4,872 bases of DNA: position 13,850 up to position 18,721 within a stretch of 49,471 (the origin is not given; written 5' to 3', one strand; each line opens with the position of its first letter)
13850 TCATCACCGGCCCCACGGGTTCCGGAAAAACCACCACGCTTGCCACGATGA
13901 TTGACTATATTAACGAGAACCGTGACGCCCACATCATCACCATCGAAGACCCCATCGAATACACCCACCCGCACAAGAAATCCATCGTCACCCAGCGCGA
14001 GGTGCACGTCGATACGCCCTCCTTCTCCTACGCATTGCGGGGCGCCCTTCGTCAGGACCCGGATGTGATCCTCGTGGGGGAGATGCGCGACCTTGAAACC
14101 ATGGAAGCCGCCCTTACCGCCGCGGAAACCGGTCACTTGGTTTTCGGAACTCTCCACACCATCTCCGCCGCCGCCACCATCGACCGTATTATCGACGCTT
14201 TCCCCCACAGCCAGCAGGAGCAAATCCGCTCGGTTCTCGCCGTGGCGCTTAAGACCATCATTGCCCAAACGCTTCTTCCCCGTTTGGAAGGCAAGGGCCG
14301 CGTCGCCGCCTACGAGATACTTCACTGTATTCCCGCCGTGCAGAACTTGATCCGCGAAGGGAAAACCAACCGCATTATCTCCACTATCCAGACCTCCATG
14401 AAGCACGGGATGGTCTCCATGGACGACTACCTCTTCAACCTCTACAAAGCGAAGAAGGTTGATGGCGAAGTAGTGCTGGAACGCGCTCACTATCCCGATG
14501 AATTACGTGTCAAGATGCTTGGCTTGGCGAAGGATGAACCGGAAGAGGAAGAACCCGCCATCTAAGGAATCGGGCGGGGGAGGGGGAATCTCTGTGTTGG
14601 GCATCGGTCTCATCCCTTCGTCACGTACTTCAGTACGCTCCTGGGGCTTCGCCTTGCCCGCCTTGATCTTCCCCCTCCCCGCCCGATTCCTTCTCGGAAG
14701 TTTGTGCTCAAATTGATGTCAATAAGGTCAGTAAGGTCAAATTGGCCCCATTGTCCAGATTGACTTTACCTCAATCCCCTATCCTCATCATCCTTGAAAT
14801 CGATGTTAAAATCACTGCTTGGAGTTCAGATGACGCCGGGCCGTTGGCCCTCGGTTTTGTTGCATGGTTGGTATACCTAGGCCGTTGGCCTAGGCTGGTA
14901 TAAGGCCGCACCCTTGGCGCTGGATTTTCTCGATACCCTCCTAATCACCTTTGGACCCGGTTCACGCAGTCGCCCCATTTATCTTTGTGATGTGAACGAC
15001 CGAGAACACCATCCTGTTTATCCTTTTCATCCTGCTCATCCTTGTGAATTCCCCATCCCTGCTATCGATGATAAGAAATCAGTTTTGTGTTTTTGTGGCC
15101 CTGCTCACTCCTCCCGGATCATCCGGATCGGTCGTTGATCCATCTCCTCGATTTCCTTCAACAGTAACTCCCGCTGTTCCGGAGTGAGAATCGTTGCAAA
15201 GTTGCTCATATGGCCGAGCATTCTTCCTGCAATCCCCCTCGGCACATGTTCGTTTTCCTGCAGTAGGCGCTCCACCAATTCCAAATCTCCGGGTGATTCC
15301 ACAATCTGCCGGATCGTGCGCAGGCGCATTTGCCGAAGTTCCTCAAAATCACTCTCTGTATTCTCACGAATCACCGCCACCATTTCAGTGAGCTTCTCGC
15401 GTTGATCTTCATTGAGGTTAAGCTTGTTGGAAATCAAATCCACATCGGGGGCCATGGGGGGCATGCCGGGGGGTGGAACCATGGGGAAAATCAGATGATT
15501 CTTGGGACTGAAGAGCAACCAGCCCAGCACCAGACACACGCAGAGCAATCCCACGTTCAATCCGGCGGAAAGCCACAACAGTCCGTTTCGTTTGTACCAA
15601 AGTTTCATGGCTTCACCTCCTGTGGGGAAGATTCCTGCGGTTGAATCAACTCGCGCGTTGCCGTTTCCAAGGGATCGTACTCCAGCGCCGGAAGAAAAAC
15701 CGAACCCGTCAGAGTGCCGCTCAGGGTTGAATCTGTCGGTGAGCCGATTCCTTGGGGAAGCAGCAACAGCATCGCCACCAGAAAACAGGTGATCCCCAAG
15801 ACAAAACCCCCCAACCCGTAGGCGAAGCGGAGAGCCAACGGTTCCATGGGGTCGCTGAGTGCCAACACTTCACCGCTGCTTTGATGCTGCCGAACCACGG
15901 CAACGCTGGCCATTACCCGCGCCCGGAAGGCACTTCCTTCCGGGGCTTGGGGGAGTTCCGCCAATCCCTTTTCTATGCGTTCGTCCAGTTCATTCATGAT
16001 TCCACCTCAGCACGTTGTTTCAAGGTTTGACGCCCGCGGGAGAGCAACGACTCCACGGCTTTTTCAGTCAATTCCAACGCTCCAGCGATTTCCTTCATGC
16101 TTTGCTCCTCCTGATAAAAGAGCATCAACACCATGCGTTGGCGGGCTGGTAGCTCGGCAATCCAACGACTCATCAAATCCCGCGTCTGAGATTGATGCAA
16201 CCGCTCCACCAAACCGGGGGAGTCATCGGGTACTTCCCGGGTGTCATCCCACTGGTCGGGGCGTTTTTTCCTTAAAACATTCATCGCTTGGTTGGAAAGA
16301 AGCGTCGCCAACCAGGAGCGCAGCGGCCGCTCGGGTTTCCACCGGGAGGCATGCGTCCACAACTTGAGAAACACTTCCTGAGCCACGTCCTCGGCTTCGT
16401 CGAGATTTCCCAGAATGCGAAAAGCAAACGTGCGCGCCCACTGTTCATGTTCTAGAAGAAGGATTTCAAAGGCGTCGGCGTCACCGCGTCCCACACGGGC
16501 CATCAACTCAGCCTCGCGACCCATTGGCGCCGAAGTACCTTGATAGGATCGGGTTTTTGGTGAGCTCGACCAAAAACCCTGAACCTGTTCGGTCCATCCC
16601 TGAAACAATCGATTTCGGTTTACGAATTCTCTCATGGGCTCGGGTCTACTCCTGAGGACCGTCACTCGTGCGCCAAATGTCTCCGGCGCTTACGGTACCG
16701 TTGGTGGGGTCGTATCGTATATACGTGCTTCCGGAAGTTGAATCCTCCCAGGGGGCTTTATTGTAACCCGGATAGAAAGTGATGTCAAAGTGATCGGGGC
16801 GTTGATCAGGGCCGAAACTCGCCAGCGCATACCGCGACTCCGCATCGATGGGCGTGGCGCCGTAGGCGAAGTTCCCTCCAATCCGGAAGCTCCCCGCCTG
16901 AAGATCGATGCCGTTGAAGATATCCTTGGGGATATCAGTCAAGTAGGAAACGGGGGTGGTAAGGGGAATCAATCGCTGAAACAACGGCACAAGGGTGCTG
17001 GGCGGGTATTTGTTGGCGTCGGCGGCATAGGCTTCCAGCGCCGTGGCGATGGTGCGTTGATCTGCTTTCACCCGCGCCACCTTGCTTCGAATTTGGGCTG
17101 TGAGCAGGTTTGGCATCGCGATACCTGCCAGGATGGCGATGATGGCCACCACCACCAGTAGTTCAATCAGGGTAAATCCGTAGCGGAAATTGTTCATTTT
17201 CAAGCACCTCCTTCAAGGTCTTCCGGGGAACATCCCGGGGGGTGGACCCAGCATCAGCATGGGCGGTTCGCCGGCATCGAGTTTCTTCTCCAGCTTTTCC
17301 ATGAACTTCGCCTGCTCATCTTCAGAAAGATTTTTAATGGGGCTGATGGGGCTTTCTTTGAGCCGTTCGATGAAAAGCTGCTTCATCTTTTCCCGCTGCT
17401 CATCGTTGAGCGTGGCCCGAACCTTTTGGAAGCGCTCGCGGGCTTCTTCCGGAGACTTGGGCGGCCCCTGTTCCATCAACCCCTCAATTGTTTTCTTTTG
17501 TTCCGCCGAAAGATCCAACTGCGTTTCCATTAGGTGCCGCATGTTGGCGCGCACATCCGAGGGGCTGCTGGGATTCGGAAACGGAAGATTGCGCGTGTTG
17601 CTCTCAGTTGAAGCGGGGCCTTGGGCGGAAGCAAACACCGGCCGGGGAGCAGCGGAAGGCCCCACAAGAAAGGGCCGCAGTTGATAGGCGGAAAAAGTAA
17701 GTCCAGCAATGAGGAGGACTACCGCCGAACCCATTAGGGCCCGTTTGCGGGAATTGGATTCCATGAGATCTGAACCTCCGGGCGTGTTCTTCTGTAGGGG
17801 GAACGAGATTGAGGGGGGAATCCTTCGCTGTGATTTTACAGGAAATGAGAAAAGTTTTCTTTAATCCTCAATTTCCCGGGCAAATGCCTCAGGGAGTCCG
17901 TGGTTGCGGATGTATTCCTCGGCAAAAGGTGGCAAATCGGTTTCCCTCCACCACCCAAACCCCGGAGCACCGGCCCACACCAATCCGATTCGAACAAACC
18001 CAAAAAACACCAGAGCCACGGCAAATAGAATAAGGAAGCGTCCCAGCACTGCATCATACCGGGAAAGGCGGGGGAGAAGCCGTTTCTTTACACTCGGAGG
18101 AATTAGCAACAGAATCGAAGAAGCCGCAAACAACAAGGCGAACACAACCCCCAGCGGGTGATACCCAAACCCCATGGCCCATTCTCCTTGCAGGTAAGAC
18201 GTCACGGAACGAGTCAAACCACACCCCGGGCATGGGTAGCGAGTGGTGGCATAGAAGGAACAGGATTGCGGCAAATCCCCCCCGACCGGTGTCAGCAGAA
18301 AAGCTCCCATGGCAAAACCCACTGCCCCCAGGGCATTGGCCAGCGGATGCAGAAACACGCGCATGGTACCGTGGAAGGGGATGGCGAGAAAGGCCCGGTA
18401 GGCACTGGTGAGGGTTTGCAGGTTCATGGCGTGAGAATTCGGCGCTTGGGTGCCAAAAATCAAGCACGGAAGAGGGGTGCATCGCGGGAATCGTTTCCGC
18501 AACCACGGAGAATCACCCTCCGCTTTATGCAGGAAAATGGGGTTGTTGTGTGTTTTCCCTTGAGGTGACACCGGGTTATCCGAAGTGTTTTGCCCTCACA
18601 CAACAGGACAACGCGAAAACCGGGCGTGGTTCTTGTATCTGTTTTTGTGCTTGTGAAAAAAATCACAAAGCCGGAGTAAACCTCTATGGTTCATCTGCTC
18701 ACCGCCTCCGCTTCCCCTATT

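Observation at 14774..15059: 9-nt-phased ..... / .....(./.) repeat arrays in a 540-bp gene-free spacer downstream of a CpxP/Spy-like gene: candidate regulatory RNA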

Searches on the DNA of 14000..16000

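Call 3: search_rna_families(source=window, start=14000, end=16000, threshold=evalue, max_evalue=10, show_alignments=3)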
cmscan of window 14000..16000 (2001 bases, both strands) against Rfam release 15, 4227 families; matches with E-value up to 10: 7.
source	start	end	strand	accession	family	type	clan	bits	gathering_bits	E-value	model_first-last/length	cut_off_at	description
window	14572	14684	+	RF00879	mir-615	Gene; miRNA;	-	27.4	90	0.085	1-85/85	no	mir-615 microRNA precursor family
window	14568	14688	+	RF03946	mir-3132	Gene; miRNA;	-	27.3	84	0.057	1-75/75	no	mir-3132 microRNA precursor family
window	14567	14689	+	RF04159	MIR1437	Gene; miRNA;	-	20.2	168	1.9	1-192/192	no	MIR1437 microRNA precursor family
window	14299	14335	-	RF01783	b55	Gene; sRNA;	-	19.3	70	3.4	1-61/61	no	Mycobacterium B11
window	14562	14693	+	RF04119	MIR1858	Gene; miRNA;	-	17.8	137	8.4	1-197/197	no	MIR1858 microRNA precursor family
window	14732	14770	+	RF00947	mir-929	Gene; miRNA;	-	16.9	56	3.1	1-74/74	no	mir-929 microRNA precursor family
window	14564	14693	-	RF00216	IRES_c-myc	Cis-reg; IRES;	-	13.2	40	0.64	18-169/302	no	c-myc internal ribosome entry site (IRES)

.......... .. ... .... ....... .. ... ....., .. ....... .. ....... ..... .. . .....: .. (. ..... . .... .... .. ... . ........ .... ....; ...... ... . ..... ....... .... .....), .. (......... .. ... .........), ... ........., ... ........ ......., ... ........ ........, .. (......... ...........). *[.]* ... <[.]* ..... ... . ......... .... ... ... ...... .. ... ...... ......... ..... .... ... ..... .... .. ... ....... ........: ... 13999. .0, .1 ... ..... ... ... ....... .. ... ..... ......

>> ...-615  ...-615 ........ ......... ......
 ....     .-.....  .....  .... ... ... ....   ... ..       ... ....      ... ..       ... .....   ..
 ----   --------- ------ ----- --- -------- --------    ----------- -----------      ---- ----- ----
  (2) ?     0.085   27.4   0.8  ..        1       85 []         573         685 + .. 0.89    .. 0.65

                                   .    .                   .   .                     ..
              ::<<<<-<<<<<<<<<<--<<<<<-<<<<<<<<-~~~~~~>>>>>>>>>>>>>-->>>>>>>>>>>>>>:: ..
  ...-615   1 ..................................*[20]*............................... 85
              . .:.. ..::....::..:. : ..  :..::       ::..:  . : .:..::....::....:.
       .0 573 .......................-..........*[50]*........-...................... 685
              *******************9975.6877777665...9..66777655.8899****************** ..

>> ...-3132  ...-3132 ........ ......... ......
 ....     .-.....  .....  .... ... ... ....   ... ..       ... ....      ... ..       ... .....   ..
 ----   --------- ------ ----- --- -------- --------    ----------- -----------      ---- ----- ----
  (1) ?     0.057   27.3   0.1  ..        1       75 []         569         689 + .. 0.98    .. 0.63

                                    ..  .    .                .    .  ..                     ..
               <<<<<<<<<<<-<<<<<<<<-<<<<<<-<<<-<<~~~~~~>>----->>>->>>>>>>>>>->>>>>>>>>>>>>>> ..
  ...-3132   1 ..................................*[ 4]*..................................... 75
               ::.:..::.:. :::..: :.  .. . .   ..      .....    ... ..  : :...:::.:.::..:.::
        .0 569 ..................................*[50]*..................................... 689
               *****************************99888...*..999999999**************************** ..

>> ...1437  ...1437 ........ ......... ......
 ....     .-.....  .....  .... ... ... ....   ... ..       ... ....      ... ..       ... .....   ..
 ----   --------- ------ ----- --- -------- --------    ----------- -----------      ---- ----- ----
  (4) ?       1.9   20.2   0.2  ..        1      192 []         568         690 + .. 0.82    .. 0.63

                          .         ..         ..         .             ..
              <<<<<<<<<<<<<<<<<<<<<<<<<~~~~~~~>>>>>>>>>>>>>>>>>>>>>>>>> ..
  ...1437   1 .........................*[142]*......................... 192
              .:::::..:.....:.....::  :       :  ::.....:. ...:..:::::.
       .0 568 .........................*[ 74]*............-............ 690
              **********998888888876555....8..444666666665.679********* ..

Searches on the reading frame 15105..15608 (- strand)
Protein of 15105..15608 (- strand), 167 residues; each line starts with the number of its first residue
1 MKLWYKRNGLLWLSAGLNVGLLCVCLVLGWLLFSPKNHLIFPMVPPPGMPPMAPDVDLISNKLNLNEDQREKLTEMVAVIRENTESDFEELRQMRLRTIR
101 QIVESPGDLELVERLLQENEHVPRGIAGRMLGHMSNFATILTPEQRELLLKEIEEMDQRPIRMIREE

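Call 9: find_encoding_contigs(protein=window:15105-15608:-, flank=6000, max_places=10)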
Protein window:15105-15608:- (167 aa): no gene with exactly this product is on record in the collection.

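Call 14: find_homologous_proteins(query=window:15105-15608:-, max_evalue=0.00001)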
Query window:15105-15608:- (167 aa): 2 proteins with E <= 0.00001 among 110 candidates.
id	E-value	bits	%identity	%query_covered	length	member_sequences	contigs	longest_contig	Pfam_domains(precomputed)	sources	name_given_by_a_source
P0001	1.2e-104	366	100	100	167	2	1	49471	PF07813.18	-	-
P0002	1.0e-88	314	83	100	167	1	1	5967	PF07813.18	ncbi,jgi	jgi:Spy/CpxP family protein refolding chaperone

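Call 15: find_encoding_contigs(protein=P0002, flank=6000)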
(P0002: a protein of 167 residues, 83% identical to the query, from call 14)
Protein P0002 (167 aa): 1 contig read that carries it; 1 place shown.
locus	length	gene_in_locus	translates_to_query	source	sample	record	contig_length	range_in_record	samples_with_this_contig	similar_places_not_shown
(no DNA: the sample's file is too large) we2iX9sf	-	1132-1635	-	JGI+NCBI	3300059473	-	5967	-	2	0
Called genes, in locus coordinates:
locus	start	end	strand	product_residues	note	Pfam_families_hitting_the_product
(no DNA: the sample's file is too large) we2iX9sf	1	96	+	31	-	?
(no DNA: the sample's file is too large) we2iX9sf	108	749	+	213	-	PF04542:Sigma70_r2, PF08281:Sigma70_r4_2, PF04545:Sigma70_r4, PF21476:PF0610-like_N (faint)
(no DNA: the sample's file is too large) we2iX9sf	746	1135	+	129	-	-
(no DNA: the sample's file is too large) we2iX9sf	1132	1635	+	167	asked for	PF07813:LTXXQ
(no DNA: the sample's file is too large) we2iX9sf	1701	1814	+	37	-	-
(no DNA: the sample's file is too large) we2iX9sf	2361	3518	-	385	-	PF00437:T2SSE, PF20720:nSTAND3 (faint)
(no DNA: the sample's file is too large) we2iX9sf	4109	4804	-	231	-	PF07963:N_methyl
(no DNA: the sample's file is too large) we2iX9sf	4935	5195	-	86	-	PF10985:DUF2805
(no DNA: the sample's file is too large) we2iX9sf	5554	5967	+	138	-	?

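Call 16: find_encoding_contigs(protein=P0001, flank=6000)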
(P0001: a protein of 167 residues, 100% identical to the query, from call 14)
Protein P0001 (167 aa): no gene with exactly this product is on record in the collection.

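Call 18: find_related_loci(query=A1, collection=metagenome_contigs, flank=10000)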
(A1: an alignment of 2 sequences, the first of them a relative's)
Query A1 (167 aa) in metagenome_contigs; peptide patterns used: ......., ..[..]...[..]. (x = any residue, [..] = any of these).
600 stretches matched a pattern, but none encodes a relative of the query by tblastn (E <= 1e-3).

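Call 19: find_related_loci(query=A1, collection=genome_contigs, flank=10000)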
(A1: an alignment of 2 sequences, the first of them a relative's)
Query A1 (167 aa) in genome_contigs; peptide patterns used: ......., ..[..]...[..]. (x = any residue, [..] = any of these).
391 stretches matched a pattern, but none encodes a relative of the query by tblastn (E <= 1e-3).

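Call 35: search_protein_families(library=pfam, proteins=[window:15105-15608:-], max_evalue=0.01)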
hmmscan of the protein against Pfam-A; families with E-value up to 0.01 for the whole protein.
window:15105-15608:- (167 aa): 2 families
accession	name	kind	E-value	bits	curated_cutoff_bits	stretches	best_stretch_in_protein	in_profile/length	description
PF07813.17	LTXXQ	-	3.8e-08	34.4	24.3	1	54-148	4-95/100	LTXXQ motif family protein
PF13801.11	Metal_resist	-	3.5e-06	27.6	29.2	1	41-147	15-124/125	Heavy-metal resistance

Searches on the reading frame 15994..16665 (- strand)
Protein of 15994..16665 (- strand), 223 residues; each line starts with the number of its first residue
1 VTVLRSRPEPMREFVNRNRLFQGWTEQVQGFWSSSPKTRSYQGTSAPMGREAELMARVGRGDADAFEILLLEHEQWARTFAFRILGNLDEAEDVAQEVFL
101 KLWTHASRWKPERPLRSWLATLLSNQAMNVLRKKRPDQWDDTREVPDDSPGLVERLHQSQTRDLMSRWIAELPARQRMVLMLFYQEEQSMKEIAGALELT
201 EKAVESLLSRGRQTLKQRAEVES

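Call 35: search_protein_families(library=pfam, proteins=[window:15994-16665:-], max_evalue=0.01)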
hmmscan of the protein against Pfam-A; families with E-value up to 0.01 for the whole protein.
window:15994-16665:- (223 aa): 6 families
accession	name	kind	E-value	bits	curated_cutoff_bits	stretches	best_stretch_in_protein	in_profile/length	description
PF04542.20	Sigma70_r2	-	8.4e-16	58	24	1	71-135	3-69/71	Sigma-70 region 2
PF08281.18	Sigma70_r4_2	-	2.1e-13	50.1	25.7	1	168-215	7-54/54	Sigma-70, region 4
PF04545.22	Sigma70_r4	-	1e-09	38.2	24.1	1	168-216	1-49/50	Sigma-70, region 4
PF04297.20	UPF0122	-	7.7e-05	23.3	22.7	1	170-217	16-63/101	Putative helix-turn-helix protein, YlxM / p13 like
PF21476.4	PF0610-like_N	-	0.0002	22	33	1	175-218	3-45/50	PF0610-like, N-terminal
PF06661.16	VirE3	-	0.0041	17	20.3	1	13-62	123-172/312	VirE3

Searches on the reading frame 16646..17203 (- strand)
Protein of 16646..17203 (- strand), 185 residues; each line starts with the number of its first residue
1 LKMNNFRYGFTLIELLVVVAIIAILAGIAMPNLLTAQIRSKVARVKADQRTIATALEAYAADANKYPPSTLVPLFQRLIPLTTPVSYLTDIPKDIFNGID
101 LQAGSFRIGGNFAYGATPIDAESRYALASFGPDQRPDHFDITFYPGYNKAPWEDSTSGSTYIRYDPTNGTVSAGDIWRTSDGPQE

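Call 35: search_protein_families(library=pfam, proteins=[window:16646-17203:-], max_evalue=0.01)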
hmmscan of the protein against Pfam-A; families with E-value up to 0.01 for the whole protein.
window:16646-17203:- (185 aa): 2 families
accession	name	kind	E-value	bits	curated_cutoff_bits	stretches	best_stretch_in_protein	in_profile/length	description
PF07963.17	N_methyl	-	6.3e-09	35.5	21.2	1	7-30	4-27/27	Prokaryotic N-terminal methylation motif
PF08334.16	T2SSG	-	0.0039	17.7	21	0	33-97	2-71/108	Type II secretion system (T2SS), protein G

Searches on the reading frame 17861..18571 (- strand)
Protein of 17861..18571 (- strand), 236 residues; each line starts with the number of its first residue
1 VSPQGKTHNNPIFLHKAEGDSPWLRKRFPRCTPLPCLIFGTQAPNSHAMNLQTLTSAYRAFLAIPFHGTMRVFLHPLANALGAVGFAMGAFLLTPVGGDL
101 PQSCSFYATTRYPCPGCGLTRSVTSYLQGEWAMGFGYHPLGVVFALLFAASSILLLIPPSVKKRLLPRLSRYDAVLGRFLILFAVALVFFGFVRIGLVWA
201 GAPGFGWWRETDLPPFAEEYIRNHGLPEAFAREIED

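Call 35: search_protein_families(library=pfam, proteins=[window:17861-18571:-], max_evalue=0.01)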
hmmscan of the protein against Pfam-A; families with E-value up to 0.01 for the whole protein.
window:17861-18571:- (236 aa): 1 family
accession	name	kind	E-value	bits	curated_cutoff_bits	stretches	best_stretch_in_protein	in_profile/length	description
PF10825.13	DUF2752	-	1.4e-15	57.5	27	1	104-150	1-47/49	Protein of unknown function (DUF2752)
